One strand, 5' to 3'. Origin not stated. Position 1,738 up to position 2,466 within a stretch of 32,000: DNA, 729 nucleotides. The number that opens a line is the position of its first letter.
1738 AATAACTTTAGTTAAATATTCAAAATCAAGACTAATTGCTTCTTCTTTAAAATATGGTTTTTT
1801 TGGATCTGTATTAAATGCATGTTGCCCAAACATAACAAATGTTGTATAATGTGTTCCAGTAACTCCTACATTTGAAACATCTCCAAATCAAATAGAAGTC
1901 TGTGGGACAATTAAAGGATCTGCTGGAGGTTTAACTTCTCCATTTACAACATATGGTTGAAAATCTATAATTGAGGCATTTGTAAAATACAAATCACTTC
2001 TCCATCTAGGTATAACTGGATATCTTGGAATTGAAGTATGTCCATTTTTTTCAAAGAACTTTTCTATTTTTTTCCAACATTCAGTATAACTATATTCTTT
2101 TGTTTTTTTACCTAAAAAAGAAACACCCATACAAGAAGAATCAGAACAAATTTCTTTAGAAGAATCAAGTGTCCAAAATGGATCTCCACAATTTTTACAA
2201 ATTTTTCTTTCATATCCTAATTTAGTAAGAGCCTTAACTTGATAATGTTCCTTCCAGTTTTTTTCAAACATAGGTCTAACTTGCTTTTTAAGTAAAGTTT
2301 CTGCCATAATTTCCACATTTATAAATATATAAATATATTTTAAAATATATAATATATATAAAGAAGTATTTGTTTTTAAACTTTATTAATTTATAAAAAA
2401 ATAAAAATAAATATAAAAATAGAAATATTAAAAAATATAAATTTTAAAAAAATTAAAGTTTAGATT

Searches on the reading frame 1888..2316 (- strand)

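Call 10: search_protein_families(library=pfam, proteins=[window:1888-2316:-], max_evalue=0.01)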
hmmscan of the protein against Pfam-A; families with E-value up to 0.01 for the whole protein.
window:1888-2316:- (142 aa): 1 family
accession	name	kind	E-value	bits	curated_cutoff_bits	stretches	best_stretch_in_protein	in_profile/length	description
PF01411.24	tRNA-synt_2c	-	1.9e-15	56.9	30.3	1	86-142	8-64/552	tRNA synthetases class II (A)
